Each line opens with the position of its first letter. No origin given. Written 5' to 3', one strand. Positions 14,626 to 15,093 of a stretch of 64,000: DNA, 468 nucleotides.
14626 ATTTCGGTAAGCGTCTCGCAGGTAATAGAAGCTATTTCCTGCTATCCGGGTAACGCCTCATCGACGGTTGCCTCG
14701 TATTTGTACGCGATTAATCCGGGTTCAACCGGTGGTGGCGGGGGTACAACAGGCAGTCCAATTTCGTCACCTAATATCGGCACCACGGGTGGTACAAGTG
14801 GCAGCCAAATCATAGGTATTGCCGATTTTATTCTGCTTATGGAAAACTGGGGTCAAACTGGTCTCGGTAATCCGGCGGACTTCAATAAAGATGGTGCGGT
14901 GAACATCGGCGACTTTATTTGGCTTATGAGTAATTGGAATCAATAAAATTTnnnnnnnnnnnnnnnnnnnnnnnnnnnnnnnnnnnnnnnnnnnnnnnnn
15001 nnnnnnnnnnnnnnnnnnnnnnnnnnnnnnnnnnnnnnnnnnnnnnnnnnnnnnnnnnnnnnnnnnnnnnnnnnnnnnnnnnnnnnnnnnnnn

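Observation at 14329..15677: Adjacent dockerin-bearing and cohesin-bearing genes: a minimal cohesin-dockerin module pair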

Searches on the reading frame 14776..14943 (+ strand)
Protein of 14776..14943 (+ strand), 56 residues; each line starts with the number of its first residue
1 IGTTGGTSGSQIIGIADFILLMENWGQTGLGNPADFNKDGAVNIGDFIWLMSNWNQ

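Call 64: search_solved_structures(query=A4, max_evalue=0.1, show_alignments=2)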
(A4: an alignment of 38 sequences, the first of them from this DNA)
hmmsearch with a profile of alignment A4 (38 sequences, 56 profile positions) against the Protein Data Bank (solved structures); distinct sequences matched with E-value up to 0.1: 180 (the best 60 are shown).
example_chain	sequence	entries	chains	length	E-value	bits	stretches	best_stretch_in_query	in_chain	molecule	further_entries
4fl4_A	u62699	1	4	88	2.2e-05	27.1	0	28-50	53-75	Glycoside hydrolase family 9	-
5lxv_B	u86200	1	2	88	4.3e-05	26.2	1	26-49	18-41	Carbohydrate-binding protein WP_009985128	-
2jnk_A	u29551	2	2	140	6.6e-05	25.6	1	3-44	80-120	Hyalurononglucosaminidase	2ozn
3ox5_A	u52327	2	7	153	0.00027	23.6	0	5-51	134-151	Calcium-binding protein 1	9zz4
3ox6_A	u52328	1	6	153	0.00027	23.6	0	5-51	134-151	Calcium-binding protein 1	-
2y3n_B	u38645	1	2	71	0.00028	23.5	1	4-50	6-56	CELLULOSOMAL FAMILY-48 PROCESSIVE GLYCOSIDE HYDROLASE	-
5nrk_B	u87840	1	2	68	0.0003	23.5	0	3-20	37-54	DocCel5: Type I dockerin repeat domain from A. cellulolyticus family 5 endoglucanase WP_01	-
2rrt_A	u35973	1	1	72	0.00032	23.4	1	5-52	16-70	Calmodulin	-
2lan_A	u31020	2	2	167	0.00041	23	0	5-51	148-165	Calcium-binding protein 1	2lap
8aht_A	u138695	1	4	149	0.00044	22.9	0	8-52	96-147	Calmodulin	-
3ekh_A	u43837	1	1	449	0.00057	22.6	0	3-29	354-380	Myosin light chain kinase, Green fluorescent protein, Calmodulin chimera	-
1daq_A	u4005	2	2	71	0.0011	21.7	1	5-50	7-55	ENDOGLUCANASE SS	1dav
7jts_t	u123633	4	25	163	0.0011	21.7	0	32-52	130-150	Calmodulin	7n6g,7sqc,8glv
2k0j_A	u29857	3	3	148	0.0012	21.6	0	32-52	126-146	calmodulin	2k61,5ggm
6xxx_AAA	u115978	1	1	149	0.0012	21.5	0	6-52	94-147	Calmodulin-1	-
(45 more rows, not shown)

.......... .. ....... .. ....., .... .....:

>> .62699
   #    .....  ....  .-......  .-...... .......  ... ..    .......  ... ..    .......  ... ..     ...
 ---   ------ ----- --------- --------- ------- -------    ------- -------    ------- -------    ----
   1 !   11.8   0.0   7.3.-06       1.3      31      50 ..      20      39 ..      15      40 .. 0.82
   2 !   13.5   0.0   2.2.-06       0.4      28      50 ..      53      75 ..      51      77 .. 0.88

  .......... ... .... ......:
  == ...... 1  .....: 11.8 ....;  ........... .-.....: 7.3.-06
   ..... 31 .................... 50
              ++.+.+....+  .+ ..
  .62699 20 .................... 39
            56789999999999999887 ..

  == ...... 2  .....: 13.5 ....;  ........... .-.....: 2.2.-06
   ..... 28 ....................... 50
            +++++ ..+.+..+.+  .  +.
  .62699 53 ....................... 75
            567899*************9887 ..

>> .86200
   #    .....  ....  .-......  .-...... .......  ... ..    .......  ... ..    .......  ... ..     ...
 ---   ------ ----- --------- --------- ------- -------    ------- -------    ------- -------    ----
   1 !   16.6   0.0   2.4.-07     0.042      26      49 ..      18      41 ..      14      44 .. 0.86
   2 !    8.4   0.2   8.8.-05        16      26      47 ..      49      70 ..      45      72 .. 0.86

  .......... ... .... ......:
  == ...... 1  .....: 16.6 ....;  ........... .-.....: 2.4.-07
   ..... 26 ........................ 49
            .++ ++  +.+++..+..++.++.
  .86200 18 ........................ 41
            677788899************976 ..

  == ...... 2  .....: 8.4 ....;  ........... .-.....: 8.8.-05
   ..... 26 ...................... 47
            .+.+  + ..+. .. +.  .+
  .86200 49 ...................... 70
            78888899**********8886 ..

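Call 71: find_homologous_proteins(query=A4, max_evalue=0.000001)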
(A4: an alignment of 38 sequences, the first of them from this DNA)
Query A4 (38 sequences) (56 aa, profile of the alignment): 35 proteins with E <= 0.000001 among 322 candidates.
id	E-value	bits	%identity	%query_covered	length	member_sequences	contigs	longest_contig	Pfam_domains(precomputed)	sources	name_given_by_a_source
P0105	2.4e-25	105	59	79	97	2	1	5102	-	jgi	-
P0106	5.4e-25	104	57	75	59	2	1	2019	PF00404.25,PF13202.13,PF00036.39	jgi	-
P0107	8.5e-25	104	55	79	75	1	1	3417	PF00404.25,PF13202.13,PF00036.39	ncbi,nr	ncbi:MAG: dockerin type I domain-containing protein, partial [Candidatus Berkelbacteria bacterium]|n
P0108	1.0e-24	103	55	75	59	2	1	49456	PF13405.13,PF00404.25,PF13202.13,PF00036.39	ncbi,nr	ncbi:MAG: hypothetical protein UV99_C0010G0018 [Parcubacteria group bacterium GW2011_GWC1_43_61]|nr:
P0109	7.9e-24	101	57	75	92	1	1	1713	PF13405.13,PF00404.25,PF13202.13,PF00036.39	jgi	-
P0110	1.8e-22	96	52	93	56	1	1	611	PF13405.13,PF00404.25,PF13499.13,PF00036.39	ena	-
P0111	5.3e-20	88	42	93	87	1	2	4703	PF00404.25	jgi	jgi:hypothetical protein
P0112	9.7e-20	88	40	93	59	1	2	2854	-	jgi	jgi:hypothetical protein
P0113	9.0e-19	84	52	75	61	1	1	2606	PF13405.13,PF00404.25,PF13202.13,PF00036.39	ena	-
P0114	3.2e-18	83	37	96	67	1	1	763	PF00404.25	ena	-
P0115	3.3e-18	83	43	96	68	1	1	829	-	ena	-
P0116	2.5e-17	80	50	75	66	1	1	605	PF00404.25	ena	-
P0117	5.4e-17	79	50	79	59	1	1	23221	PF00036.39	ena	-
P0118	7.4e-17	78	45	98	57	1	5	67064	-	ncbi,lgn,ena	-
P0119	4.7e-16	76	53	71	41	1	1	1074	-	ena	-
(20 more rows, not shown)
